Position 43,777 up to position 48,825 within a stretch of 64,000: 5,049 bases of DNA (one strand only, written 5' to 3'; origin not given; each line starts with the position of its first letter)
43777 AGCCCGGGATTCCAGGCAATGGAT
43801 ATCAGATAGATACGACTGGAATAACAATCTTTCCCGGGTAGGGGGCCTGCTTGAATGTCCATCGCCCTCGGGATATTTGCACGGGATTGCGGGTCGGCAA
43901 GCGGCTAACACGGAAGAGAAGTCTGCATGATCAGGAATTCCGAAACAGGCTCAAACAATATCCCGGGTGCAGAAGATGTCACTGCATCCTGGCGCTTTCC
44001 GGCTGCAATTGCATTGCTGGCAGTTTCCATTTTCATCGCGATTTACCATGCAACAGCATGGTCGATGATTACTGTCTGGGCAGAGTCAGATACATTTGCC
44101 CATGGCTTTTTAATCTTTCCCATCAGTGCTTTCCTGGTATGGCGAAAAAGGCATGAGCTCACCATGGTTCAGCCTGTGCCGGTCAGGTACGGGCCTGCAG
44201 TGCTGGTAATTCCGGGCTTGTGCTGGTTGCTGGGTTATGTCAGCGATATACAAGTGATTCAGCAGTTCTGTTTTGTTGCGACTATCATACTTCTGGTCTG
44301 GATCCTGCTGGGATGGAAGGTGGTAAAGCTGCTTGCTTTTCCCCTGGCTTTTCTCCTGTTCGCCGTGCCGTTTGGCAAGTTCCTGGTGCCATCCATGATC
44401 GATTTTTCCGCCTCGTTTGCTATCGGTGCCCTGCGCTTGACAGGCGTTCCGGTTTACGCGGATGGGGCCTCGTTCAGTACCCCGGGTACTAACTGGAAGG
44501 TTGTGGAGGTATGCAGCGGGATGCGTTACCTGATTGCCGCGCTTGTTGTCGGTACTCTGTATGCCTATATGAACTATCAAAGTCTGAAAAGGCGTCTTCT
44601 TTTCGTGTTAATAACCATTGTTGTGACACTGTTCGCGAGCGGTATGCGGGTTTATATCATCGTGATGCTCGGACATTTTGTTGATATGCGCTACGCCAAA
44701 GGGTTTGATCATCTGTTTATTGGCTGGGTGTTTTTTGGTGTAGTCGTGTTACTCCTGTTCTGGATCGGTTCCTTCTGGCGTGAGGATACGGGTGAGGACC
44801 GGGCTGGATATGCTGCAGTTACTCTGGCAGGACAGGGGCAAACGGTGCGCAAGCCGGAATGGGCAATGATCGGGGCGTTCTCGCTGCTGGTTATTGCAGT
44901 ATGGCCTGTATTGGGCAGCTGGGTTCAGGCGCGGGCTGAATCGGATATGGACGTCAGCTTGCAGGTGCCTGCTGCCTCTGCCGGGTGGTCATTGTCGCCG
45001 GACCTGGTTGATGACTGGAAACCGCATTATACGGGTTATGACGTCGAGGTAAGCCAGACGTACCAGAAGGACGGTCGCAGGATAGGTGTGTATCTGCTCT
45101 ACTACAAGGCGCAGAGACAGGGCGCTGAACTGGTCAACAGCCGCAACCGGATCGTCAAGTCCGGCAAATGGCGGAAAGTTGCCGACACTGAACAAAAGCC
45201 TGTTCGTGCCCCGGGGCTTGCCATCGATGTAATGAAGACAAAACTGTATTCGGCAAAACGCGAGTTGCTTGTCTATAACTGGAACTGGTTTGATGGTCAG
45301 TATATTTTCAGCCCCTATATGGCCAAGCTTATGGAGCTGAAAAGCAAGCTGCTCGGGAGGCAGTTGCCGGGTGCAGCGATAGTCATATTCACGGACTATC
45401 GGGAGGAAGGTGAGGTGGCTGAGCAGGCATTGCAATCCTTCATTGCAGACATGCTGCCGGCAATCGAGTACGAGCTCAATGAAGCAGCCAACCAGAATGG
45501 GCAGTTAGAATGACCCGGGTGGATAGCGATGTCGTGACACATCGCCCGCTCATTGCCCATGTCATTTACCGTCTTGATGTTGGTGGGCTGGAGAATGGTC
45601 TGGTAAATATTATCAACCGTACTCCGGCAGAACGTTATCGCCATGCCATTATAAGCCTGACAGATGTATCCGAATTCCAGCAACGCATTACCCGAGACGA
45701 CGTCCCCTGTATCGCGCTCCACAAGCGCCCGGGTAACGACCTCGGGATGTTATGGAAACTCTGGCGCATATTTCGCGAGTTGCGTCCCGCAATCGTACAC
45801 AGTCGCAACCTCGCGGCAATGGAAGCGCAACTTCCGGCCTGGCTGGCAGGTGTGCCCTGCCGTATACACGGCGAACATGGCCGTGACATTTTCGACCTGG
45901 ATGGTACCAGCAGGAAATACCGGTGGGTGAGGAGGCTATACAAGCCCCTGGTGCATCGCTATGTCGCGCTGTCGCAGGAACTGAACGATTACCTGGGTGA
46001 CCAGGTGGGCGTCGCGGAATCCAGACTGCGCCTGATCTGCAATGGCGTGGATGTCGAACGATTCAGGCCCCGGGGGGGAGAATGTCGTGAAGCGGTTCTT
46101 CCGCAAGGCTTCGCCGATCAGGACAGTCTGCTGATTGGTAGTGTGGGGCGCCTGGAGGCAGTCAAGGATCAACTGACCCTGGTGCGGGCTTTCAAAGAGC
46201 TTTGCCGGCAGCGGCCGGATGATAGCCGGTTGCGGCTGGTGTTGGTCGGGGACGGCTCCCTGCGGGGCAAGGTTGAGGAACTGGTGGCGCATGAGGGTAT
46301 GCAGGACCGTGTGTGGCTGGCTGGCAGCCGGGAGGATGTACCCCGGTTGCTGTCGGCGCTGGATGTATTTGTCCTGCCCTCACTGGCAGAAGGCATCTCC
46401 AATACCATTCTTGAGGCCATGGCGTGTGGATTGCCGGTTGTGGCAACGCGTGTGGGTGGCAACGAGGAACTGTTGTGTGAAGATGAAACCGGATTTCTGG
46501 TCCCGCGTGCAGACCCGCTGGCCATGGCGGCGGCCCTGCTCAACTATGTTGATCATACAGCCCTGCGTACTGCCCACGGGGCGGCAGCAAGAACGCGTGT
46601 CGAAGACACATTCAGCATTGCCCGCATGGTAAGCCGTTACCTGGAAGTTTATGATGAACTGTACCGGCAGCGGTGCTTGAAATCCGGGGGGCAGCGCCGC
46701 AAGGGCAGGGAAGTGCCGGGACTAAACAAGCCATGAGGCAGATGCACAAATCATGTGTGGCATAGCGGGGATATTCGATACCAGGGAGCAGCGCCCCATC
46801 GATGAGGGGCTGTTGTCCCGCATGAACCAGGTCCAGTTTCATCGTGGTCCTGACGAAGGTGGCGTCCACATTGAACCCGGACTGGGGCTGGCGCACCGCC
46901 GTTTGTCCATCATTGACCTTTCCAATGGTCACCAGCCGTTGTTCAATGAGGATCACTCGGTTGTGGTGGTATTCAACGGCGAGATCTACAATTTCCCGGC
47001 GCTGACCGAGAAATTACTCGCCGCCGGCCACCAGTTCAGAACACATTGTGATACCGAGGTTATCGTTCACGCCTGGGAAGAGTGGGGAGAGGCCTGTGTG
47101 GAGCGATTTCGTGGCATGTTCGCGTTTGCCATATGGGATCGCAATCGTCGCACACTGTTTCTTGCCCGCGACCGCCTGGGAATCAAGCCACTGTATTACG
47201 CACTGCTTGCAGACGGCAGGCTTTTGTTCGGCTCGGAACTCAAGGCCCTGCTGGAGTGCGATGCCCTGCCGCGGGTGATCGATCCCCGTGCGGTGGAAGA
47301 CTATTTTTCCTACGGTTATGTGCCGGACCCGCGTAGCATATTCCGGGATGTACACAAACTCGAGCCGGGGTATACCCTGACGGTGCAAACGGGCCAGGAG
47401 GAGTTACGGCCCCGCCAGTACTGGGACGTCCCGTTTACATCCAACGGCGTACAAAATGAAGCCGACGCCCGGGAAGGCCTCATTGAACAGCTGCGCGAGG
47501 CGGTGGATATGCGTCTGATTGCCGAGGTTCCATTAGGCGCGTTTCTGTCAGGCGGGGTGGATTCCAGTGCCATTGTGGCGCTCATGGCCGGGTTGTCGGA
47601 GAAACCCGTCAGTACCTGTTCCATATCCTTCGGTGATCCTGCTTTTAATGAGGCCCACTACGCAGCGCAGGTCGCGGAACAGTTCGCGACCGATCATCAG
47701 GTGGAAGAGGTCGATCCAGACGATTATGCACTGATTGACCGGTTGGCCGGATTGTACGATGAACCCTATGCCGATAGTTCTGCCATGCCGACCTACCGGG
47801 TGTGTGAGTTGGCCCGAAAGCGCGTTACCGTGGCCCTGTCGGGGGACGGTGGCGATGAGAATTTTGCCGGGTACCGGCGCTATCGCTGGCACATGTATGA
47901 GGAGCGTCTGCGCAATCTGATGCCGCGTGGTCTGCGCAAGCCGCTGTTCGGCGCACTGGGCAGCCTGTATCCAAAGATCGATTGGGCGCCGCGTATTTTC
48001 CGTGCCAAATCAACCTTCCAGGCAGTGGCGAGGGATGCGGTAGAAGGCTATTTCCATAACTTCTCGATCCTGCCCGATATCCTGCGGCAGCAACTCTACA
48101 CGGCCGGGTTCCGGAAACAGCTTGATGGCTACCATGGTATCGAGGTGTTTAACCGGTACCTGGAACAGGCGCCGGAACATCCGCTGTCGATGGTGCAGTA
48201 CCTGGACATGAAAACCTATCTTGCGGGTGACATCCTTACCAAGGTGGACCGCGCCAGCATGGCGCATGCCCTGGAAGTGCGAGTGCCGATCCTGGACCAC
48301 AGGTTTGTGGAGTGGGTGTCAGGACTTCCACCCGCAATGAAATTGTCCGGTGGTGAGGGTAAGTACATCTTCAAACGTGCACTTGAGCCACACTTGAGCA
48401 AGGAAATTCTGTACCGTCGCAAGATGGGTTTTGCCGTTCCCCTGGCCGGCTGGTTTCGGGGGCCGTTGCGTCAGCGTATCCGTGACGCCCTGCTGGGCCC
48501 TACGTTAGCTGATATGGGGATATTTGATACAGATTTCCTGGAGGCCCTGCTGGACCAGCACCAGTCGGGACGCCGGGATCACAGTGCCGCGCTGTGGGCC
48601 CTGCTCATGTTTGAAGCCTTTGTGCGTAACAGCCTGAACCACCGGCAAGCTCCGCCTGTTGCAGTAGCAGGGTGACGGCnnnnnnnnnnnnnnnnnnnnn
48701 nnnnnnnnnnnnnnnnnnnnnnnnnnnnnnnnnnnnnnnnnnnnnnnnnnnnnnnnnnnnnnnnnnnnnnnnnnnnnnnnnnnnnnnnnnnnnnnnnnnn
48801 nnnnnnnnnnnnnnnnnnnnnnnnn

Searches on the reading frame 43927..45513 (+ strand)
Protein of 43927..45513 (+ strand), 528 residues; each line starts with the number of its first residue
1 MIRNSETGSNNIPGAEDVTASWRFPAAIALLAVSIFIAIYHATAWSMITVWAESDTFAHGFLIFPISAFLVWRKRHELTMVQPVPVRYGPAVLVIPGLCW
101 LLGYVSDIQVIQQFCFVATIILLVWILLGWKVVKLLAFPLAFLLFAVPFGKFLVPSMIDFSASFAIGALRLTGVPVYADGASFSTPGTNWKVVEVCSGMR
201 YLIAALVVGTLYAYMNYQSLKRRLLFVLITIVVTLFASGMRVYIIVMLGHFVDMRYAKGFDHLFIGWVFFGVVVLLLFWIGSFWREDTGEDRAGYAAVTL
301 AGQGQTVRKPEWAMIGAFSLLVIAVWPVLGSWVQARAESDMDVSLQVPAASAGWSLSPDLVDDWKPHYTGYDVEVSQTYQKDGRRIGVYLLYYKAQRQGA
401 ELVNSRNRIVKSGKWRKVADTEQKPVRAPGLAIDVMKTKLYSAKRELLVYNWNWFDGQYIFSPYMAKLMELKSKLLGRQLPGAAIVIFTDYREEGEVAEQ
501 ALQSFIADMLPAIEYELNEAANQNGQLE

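Call 62: search_protein_families(library=ncbifam, proteins=[window:43927-45513:+], max_evalue=1e-30)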
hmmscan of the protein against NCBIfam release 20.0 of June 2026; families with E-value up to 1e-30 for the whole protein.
window:43927-45513:+ (528 aa): 5 families
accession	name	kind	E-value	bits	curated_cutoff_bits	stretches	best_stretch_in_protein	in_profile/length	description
TIGR03109.2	exosort_XrtA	exception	5.5e-92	307.9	208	1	29-286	3-261/261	exosortase A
NF038142.1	exosort_XrtW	exception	1.2e-73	248.2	425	1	29-514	5-491/494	exosortase W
TIGR02602.1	8TM_EpsH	subfamily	5.2e-70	235.7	105.55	1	49-285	2-241/241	exosortase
TIGR04152.1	exosort_VPLPA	exception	3.7e-57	194.5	400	1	51-514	4-482/486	VPLPA-CTERM-specific exosortase XrtD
TIGR02914.1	EpsI_fam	equivalog_domain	2.9e-33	114.8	42.8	1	346-514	3-171/174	exosortase C-terminal domain/associated protein EpsI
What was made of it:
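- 43927..45513 (+): Exosortase XrtA fused to EpsI, the presumed processing enzyme for A. Call 62 (TIGR03109 307.9 bits, cutoff 208; TIGR02914 EpsI).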

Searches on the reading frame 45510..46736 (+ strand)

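Call 62: search_protein_families(library=ncbifam, proteins=[window:45510-46736:+], max_evalue=1e-30)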
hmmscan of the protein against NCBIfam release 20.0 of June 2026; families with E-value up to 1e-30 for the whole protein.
window:45510-46736:+ (408 aa): 3 families
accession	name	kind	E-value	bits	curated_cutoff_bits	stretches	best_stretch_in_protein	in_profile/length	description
TIGR03088.1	stp2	hypoth_equivalog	7.7e-166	551.7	409.05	1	12-384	1-373/374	TIGR03088 family PEP-CTERM/XrtA system glycosyltransferase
TIGR03999.1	thiol_BshA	equivalog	5.7e-36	124.2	273.7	1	123-384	121-373/375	N-acetyl-alpha-D-glucosaminyl L-malate synthase BshA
NF041876.1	EPS_EpsE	equivalog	7e-36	124.3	400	1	153-372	171-384/389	exopolysaccharide biosynthesis GT4 family glycosyltransferase EpsE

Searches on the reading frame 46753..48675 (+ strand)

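Call 62: search_protein_families(library=ncbifam, proteins=[window:46753-48675:+], max_evalue=1e-30)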
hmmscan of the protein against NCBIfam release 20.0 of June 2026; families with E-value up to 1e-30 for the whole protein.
window:46753-48675:+ (640 aa): 5 families
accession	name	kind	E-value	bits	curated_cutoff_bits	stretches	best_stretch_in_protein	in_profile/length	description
TIGR03108.1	eps_aminotran_1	hypoth_equivalog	0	1091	816.9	1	1-626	1-627/628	XrtA/PEP-CTERM system amidotransferase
TIGR01536.1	asn_synth_AEB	equivalog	1.1e-150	503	267.1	1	2-560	1-517/517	asparagine synthase (glutamine-hydrolyzing)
TIGR03104.1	trio_amidotrans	equivalog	1.2e-124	416.8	570.1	1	1-377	1-383/589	N-acetylglutaminylglutamine amidotransferase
NF006949.0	PRK09431.1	equivalog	4.8e-88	296.1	499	1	1-168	1-167/554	asparagine synthase B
NF033535.1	lass_lactam_cya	exception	6.4e-74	249.7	525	1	1-371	1-376/668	lasso peptide isopeptide bond-forming cyclase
